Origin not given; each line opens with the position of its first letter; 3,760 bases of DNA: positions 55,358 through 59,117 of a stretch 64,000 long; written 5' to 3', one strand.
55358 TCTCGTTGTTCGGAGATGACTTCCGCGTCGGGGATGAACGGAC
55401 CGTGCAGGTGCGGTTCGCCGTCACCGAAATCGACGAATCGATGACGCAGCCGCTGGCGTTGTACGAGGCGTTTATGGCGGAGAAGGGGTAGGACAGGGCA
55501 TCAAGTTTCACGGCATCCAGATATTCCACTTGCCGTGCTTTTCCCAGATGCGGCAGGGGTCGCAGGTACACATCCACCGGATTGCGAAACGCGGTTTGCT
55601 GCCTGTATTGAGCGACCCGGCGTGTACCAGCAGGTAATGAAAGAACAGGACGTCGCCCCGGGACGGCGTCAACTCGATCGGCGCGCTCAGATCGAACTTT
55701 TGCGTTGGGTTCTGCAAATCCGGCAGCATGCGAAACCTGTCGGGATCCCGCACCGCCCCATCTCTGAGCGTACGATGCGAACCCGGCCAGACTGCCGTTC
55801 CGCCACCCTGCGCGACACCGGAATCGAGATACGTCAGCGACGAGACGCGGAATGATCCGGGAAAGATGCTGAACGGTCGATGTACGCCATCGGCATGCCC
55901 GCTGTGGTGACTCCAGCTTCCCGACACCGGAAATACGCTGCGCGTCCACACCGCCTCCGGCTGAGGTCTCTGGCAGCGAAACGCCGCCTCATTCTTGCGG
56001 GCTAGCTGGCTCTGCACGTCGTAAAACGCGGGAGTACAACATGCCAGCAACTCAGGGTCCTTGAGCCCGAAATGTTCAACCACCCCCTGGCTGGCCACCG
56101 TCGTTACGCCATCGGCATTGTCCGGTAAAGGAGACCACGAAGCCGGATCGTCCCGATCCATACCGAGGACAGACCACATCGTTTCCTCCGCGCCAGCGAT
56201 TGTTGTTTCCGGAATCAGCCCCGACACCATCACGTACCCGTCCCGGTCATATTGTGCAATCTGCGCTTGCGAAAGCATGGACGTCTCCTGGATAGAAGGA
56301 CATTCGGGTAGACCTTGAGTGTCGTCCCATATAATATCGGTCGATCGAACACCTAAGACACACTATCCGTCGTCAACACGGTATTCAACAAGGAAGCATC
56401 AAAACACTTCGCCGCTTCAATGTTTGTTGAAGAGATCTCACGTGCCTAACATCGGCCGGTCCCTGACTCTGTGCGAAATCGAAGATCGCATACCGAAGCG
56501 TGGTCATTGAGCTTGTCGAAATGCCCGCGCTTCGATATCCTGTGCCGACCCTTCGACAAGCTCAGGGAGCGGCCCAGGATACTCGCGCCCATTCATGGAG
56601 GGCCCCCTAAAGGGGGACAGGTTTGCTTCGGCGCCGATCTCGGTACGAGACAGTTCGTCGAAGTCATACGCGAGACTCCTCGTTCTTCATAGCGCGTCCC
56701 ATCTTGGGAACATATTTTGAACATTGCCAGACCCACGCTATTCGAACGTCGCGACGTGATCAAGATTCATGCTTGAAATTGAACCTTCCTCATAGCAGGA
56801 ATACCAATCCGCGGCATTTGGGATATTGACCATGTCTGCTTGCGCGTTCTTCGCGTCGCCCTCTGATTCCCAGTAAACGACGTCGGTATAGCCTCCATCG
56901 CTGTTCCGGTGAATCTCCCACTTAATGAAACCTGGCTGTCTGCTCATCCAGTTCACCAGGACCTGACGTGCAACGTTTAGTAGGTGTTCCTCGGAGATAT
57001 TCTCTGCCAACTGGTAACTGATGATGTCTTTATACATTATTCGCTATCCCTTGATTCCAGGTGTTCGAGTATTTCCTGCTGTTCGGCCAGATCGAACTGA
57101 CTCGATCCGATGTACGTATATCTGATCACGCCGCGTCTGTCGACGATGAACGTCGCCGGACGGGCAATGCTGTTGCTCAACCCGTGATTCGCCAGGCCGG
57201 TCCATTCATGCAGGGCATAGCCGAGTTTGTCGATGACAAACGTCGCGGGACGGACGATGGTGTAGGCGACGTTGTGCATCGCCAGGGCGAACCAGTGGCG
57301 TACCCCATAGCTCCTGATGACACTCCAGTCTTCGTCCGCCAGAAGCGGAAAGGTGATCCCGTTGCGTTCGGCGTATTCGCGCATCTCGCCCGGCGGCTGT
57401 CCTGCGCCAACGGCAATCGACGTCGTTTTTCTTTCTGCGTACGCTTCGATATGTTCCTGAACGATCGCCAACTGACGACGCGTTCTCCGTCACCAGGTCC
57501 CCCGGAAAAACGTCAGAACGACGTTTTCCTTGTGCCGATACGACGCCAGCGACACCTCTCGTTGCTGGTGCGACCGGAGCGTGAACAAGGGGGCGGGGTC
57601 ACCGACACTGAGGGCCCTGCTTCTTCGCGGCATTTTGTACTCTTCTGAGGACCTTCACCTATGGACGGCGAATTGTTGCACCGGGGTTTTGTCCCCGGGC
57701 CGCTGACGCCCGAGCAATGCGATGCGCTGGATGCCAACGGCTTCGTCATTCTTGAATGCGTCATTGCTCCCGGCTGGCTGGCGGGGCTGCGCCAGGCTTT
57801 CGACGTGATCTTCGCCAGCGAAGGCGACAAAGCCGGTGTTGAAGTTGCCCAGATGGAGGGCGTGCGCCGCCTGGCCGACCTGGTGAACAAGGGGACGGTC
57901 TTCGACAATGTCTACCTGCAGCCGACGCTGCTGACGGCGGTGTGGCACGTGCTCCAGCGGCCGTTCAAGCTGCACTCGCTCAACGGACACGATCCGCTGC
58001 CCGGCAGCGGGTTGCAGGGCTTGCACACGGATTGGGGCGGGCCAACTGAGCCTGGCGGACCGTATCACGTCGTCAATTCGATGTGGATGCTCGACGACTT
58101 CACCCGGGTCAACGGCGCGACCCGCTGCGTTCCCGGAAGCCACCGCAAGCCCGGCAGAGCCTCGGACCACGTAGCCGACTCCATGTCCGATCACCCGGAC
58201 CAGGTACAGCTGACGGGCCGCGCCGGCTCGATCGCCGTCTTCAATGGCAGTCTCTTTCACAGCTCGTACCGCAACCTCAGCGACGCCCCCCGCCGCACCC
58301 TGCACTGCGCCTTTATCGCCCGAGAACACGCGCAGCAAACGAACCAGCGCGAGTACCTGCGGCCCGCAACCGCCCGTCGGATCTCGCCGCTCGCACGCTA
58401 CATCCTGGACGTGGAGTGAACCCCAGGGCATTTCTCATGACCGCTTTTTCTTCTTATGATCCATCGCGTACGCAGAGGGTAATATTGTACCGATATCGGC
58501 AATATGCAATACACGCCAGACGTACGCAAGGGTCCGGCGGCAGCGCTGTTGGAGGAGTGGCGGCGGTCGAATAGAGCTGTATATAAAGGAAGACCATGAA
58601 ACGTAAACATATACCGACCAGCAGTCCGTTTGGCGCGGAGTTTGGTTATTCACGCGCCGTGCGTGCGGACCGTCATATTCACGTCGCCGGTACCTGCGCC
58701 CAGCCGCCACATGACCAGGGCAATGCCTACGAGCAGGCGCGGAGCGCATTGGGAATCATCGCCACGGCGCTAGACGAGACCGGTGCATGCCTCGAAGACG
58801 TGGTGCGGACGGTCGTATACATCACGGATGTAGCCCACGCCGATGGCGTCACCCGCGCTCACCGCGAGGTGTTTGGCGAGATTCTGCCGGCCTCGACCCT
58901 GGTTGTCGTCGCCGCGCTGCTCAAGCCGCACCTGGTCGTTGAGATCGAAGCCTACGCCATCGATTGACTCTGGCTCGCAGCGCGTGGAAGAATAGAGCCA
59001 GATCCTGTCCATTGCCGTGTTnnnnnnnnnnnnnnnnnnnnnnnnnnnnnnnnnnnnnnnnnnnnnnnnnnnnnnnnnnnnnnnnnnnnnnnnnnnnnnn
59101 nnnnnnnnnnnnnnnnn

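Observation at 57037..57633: Candidate selenoprotein: thioredoxin-fold/peroxiredoxin-like gene with in-frame UGA at the redox Cys position plus a SECIS-like hairpin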

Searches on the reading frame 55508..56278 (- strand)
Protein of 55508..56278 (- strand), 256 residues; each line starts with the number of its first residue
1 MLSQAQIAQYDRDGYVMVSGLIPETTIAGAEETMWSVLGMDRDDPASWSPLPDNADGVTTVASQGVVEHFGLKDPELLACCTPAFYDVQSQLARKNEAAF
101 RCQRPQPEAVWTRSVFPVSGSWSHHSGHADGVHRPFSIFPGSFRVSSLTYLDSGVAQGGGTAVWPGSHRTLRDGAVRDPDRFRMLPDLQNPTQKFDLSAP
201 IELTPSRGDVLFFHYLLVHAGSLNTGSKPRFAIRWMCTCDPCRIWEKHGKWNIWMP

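Call 14: search_protein_families(library=pfam, proteins=[window:55508-56278:-], max_evalue=0.001)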
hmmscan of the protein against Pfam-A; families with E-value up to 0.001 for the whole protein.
window:55508-56278:- (256 aa): 1 family
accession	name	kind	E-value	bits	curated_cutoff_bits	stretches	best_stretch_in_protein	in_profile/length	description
PF05721.19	PhyH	-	4e-11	44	22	1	10-231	1-212/213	Phytanoyl-CoA dioxygenase (PhyH)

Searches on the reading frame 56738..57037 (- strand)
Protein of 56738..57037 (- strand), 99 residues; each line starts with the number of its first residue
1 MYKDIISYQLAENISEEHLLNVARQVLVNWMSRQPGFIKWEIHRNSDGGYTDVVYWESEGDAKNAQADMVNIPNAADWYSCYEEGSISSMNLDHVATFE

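Call 14: search_protein_families(library=pfam, proteins=[window:56738-57037:-], max_evalue=0.001)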
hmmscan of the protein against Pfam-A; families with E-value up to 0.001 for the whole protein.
window:56738-57037:- (99 aa): 0 families

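Call 39: search_protein_families(library=ncbifam, proteins=[window:56738-57037:-], max_evalue=0.01)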
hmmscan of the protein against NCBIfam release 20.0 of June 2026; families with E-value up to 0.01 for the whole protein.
window:56738-57037:- (99 aa): 0 families

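Call 76: search_protein_families(library=pfam, proteins=[window:56738-57037:-], max_evalue=0.1)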
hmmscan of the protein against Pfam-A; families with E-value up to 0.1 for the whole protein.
window:56738-57037:- (99 aa): 1 family
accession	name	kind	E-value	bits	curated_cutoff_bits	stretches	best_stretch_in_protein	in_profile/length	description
PF03992.22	ABM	-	0.01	16.4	23.1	1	16-64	15-65/78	Antibiotic biosynthesis monooxygenase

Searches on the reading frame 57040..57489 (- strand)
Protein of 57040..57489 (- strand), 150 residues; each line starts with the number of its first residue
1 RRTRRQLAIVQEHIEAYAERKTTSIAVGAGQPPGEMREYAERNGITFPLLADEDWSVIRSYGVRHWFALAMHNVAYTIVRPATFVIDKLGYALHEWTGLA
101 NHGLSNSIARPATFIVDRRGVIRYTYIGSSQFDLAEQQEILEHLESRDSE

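Call 63: search_protein_representatives(protein=window:57040-57489:-)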
Query: 150 residues. Proteins with E-value up to 0.001 (for the whole library): 194; up to 1e-10: 11; up to 1e-30: 1. The best 150 are listed.
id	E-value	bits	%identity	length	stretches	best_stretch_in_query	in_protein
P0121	5.6e-33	130.0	47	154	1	11-147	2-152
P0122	3.1e-27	111.4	57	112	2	8-90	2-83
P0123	1.2e-25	106.3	77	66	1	85-146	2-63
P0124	1.8e-24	102.4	68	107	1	18-94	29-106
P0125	4.8e-18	81.6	60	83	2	36-88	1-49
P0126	2.7e-12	62.9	58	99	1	28-96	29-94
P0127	5.1e-12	62.0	51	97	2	105-146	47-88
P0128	5.7e-12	61.9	41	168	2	107-146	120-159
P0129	4.1e-11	59.1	41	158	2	3-63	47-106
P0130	4.6e-11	58.9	37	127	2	3-93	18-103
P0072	9.1e-11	58.0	81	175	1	82-119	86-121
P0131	2.2e-10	56.8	49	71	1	89-145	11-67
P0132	4.2e-10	55.8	71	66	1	105-146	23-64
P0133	5.4e-10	55.5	52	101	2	107-146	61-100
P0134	2.7e-09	53.2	41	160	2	109-142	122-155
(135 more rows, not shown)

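Call 68: find_encoding_contigs(protein=P0122, flank=1500, max_places=1)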
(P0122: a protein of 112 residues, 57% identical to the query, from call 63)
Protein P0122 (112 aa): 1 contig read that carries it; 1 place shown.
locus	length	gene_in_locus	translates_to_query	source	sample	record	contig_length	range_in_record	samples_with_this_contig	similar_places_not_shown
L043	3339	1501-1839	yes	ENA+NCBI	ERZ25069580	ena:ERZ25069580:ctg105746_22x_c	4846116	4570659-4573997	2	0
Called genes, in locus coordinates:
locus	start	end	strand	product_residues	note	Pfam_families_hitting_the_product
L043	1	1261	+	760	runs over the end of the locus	PF03176:MMPL, PF12349:Sterol-sensing (weak), PF03176:MMPL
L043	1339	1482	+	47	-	PF00578:AhpC-TSA (weak)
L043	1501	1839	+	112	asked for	PF00578:AhpC-TSA, PF08534:Redoxin (weak)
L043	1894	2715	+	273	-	PF07044:DUF1329 (faint), PF17131:TP_0789-like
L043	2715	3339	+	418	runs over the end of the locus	PF06980:DUF1302 (weak)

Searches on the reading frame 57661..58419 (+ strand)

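Call 39: search_protein_families(library=ncbifam, proteins=[window:57661-58419:+], max_evalue=0.01)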
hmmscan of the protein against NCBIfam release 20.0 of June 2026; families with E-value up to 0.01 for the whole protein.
window:57661-58419:+ (252 aa): 2 families
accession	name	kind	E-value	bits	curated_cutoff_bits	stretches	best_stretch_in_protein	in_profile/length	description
TIGR02408.1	ectoine_ThpD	equivalog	2.9e-10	39.9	336.5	2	167-228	196-257/277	ectoine hydroxylase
TIGR04436.1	SpoChoClust_3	subfamily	0.0055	15.9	200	1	87-222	77-204/300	putative 2OG-Fe(II) oxygenase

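Call 76: search_protein_families(library=pfam, proteins=[window:57661-58419:+], max_evalue=0.1)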
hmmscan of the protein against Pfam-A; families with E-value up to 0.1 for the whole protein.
window:57661-58419:+ (252 aa): 2 families
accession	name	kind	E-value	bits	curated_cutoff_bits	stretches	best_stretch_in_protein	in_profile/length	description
PF05721.19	PhyH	-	1.6e-25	91.1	22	1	24-212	2-212/213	Phytanoyl-CoA dioxygenase (PhyH)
PF13759.12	2OG-FeII_Oxy_5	-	0.035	14.9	27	1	173-214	57-98/101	Putative 2OG-Fe(II) oxygenase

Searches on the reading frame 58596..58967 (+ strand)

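Call 76: search_protein_families(library=pfam, proteins=[window:58596-58967:+], max_evalue=0.1)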
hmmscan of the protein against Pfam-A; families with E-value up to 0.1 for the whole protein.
window:58596-58967:+ (123 aa): 1 family
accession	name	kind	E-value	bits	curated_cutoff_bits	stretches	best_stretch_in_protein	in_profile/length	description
PF01042.26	Ribonuc_L-PSP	-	1.1e-20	74.3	27.3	1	13-122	6-120/121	Endoribonuclease L-PSP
